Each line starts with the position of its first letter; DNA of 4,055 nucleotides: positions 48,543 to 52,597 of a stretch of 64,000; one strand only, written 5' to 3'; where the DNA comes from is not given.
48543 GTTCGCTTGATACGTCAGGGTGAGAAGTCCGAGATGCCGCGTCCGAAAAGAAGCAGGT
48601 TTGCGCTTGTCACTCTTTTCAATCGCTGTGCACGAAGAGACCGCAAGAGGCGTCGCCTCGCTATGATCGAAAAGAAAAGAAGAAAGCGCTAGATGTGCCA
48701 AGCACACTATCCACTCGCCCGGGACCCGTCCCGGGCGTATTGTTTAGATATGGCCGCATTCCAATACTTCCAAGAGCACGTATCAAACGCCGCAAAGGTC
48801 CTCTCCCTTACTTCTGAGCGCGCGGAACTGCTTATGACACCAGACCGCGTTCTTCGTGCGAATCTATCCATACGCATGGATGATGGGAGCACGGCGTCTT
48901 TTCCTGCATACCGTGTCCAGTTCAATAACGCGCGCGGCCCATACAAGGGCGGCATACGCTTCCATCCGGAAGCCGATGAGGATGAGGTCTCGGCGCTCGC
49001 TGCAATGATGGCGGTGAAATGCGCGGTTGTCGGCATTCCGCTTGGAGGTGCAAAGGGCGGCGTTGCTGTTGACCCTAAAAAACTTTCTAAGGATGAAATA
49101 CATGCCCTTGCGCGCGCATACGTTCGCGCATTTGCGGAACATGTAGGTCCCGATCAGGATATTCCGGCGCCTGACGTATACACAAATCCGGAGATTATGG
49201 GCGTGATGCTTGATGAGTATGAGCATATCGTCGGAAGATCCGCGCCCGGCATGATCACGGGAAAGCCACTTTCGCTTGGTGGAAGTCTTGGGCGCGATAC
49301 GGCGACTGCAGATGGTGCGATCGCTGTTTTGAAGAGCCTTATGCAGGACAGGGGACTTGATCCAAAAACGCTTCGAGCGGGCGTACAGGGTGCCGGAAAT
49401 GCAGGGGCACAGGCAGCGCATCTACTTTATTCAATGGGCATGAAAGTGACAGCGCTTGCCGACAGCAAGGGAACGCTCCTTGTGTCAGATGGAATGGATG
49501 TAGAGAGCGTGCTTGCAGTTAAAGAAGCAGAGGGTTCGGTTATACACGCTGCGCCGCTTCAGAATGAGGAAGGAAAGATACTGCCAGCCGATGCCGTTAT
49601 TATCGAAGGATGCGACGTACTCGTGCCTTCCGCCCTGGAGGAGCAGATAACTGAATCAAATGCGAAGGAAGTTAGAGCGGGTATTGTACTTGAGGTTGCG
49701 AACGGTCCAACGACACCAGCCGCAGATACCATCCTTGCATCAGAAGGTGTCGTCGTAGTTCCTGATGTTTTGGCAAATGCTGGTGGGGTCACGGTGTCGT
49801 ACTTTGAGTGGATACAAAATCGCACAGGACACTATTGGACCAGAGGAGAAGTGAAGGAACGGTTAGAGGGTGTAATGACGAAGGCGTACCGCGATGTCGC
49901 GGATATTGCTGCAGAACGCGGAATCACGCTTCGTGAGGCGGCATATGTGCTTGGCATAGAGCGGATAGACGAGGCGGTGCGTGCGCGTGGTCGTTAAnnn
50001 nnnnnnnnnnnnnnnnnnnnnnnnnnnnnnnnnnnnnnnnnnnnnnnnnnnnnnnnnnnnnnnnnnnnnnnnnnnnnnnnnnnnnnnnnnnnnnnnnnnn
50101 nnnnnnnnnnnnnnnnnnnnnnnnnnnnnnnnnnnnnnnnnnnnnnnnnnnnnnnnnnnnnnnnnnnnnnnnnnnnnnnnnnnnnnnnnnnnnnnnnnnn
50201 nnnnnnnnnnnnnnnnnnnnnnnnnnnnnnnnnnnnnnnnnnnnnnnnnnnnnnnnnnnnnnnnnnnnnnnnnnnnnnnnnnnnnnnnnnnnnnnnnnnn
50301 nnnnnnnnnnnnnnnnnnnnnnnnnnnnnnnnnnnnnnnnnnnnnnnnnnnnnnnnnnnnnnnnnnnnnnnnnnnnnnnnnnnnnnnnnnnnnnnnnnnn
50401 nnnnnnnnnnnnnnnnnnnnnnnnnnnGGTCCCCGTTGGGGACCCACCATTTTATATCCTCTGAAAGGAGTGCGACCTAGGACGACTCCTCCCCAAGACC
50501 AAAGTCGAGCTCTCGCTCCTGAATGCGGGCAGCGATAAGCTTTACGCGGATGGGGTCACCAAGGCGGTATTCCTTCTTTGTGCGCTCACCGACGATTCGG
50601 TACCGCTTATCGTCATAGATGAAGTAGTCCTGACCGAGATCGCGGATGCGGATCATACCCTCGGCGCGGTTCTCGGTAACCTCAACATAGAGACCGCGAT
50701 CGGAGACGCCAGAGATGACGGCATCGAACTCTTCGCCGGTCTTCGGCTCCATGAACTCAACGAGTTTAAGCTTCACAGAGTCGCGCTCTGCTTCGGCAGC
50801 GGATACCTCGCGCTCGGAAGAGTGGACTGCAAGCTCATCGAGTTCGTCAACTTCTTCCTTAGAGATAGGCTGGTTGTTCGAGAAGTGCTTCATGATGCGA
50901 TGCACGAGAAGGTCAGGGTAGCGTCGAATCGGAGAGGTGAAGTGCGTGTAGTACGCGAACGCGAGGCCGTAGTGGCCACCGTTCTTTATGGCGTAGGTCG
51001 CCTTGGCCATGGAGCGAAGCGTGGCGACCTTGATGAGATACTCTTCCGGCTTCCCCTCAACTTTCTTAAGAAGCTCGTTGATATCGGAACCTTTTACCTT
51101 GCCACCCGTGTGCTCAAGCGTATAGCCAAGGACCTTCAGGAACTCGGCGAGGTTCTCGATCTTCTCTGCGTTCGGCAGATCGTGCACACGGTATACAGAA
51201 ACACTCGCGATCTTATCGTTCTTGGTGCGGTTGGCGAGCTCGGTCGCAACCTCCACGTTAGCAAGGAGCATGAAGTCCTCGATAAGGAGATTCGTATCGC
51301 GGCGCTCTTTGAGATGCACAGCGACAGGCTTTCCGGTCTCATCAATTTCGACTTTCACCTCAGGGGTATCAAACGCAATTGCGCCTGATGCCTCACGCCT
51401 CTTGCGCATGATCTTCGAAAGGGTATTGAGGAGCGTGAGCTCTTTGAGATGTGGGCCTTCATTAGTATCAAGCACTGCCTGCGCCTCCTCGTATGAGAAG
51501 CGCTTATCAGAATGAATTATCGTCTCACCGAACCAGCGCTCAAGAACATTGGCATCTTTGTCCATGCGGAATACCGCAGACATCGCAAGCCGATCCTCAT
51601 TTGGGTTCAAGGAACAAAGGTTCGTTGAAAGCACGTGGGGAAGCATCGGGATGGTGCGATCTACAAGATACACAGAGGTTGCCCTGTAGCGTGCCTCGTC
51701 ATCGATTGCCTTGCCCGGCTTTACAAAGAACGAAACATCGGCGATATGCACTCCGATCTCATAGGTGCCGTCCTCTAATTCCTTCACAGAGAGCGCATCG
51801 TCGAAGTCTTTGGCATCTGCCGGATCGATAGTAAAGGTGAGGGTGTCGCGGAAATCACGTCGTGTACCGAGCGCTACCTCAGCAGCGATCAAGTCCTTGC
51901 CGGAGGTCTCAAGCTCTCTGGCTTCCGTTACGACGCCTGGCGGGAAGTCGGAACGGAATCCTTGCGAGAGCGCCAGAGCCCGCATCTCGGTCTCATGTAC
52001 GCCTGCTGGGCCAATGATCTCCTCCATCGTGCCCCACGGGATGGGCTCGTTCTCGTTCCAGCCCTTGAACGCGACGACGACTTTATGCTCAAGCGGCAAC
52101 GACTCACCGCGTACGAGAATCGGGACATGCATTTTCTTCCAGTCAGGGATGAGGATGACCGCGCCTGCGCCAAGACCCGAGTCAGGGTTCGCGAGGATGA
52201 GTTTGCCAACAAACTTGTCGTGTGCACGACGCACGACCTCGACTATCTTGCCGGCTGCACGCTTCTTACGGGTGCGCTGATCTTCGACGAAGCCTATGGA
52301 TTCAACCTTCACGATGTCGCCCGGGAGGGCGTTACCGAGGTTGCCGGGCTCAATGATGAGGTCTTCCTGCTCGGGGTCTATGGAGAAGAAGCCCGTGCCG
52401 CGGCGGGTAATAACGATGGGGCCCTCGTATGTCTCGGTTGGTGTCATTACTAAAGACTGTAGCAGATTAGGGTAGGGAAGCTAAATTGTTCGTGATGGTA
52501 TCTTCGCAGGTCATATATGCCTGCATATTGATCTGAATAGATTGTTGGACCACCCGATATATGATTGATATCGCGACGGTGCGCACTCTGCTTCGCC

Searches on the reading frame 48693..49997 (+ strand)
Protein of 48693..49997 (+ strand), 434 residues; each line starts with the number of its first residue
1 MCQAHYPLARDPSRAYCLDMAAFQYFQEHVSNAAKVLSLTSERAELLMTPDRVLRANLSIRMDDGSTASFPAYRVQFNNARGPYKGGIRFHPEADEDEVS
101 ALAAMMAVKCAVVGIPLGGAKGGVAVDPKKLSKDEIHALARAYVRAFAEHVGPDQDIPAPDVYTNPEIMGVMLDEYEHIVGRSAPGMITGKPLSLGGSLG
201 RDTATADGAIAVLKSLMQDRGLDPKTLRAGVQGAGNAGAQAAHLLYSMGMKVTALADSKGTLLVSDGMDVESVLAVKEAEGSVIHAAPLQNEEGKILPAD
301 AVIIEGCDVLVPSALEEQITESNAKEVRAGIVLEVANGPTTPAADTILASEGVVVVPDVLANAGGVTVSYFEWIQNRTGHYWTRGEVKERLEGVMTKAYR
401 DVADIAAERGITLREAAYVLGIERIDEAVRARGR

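Call 21: search_protein_families(library=pfam, proteins=[window:48693-49997:+], max_evalue=0.001)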
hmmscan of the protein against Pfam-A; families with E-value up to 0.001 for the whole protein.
window:48693-49997:+ (434 aa): 2 families
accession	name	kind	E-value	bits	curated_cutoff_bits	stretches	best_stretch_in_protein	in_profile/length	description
PF00208.27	ELFV_dehydrog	-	3e-68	230.6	23.4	1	196-433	1-241/241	Glutamate/Leucine/Phenylalanine/Valine dehydrogenase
PF02812.23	ELFV_dehydrog_N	-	2.5e-51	173.2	25.3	1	50-178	1-129/129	Glu/Leu/Phe/Val dehydrogenase, dimerisation domain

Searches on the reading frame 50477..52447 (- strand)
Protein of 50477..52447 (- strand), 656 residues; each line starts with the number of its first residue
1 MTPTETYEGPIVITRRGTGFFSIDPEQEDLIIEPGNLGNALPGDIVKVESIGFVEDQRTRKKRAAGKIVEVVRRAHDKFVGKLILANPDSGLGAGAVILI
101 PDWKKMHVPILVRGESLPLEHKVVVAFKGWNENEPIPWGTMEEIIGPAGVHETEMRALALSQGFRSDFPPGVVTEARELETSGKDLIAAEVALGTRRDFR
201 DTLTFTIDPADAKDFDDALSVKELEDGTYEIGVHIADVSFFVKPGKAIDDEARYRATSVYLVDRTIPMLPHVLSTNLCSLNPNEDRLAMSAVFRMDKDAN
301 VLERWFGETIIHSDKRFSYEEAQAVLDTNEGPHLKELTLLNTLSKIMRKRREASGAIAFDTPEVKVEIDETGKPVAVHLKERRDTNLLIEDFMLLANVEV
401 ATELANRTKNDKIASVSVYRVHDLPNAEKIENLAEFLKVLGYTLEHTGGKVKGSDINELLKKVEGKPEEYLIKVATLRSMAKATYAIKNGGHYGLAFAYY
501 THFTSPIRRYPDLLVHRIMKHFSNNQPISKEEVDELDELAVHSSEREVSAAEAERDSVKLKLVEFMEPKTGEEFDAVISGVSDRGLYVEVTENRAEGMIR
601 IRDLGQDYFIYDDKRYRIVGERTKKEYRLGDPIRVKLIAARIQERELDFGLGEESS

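Call 21: search_protein_families(library=pfam, proteins=[window:50477-52447:-], max_evalue=0.001)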
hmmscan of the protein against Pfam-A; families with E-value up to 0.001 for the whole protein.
window:50477-52447:- (656 aa): 6 families
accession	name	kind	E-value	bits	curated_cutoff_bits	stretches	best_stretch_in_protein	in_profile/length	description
PF00773.25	RNB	-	5.2e-108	361.6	29.3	1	196-522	1-323/326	RNB domain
PF17876.7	CSD2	-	2.1e-11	44.2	26.2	1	99-169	2-74/74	Cold shock domain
PF00575.29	S1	-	2.6e-08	34.6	22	1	567-650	1-72/74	S1 RNA binding domain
PF08206.17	OB_RNB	-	2.8e-07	30.6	24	1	12-62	4-53/58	Ribonuclease B OB domain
PF17849.7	OB_Dis3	-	1e-05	26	22.8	1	121-161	35-75/77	Dis3-like cold-shock domain 2 (CSD2)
PF18614.7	RNase_II_C_S1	-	2.9e-05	24.3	26.6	0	624-649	31-56/59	RNase II-type exonuclease C-terminal S1 domain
